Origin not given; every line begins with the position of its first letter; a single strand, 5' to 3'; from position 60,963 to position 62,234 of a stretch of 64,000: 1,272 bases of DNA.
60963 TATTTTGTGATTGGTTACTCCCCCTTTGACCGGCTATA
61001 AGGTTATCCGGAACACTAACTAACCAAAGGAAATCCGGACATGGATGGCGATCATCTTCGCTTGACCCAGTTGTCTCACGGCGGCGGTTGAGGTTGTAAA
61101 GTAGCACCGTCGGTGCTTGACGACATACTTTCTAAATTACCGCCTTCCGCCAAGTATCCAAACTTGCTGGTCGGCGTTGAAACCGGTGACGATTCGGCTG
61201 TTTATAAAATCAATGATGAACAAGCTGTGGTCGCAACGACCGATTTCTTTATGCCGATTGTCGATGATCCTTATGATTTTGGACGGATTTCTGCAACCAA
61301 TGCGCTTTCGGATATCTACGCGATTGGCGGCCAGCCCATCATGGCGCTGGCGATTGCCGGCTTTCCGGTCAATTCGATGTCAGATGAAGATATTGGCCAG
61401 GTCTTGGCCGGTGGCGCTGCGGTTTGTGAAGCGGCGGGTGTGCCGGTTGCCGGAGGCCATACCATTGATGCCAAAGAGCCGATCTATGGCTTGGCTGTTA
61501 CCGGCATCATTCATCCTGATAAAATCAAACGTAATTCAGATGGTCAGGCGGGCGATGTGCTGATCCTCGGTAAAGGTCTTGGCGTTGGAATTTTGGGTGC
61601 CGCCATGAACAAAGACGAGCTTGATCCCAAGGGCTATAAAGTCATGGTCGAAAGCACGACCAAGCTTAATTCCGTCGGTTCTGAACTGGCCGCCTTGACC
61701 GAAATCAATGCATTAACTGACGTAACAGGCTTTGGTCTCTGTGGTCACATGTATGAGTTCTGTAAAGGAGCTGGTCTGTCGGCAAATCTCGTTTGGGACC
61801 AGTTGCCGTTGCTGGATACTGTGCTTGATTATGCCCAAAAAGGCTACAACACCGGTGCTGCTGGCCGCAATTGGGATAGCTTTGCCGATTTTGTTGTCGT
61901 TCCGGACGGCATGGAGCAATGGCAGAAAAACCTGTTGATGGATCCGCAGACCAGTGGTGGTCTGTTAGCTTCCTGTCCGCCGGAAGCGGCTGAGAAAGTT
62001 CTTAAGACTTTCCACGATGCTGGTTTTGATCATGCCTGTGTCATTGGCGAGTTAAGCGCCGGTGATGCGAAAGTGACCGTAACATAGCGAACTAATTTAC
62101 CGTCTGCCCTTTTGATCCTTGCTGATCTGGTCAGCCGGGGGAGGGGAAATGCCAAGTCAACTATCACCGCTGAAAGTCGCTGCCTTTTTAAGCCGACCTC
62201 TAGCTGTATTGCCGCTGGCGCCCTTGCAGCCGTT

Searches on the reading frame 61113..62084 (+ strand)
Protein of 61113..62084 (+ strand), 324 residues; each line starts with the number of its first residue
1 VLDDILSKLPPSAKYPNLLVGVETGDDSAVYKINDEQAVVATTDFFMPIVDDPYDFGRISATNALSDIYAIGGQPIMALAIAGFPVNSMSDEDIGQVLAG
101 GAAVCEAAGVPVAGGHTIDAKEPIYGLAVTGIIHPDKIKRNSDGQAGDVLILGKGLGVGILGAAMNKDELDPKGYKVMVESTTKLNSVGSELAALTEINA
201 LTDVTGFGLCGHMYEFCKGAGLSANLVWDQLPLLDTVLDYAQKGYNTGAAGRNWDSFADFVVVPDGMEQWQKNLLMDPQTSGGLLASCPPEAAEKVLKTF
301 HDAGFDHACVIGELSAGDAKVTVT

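Call 21: find_encoding_contigs(protein=window:61113-62084:+, flank=10000, max_places=4)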
Protein window:61113-62084:+ (324 aa): 20 contigs read that carry it; 4 places shown.
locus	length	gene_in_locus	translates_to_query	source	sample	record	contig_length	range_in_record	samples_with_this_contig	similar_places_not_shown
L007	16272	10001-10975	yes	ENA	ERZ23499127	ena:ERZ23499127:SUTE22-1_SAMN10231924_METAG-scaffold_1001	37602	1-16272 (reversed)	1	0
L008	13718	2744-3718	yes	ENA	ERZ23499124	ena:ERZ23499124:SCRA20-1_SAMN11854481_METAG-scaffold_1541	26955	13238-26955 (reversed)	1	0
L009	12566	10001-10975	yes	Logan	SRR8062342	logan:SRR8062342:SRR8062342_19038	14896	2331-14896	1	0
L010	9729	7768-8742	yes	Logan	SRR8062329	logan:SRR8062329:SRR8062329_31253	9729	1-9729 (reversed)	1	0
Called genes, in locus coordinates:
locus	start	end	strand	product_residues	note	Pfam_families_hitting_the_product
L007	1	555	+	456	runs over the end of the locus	PF01977:UbiD, PF20696:UbiD_C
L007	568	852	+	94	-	-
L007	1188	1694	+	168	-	PF22381:Staph_reg_Sar_Rot (faint), PF01047:MarR (weak), PF12802:MarR_2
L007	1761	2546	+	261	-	PF03883:H2O2_YaaD, PF21818:DUF6884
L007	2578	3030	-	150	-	-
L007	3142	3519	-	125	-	-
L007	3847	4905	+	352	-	PF00389:2-Hacid_dh, PF02826:2-Hacid_dh_C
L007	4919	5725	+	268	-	PF00561:Abhydrolase_1, PF12697:Abhydrolase_6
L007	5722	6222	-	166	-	PF00156:Pribosyltran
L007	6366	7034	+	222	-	PF01841:Transglut_core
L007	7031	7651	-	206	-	PF00440:TetR_N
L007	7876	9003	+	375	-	PF21320:WHD_Rv2258c, PF13489:Methyltransf_23, PF01209:Ubie_methyltran (weak), PF13847:Methyltransf_31, PF02390:Methyltransf_4, PF08241:Methyltransf_11, PF08242:Methyltransf_12, PF13649:Methyltransf_25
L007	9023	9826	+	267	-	PF00583:Acetyltransf_1 (weak)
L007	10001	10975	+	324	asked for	PF00586:AIRS, PF02769:AIRS_C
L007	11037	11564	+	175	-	PF02036:SCP2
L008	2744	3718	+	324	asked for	PF00586:AIRS, PF02769:AIRS_C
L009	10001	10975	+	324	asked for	PF00586:AIRS, PF02769:AIRS_C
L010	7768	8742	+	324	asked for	PF00586:AIRS, PF02769:AIRS_C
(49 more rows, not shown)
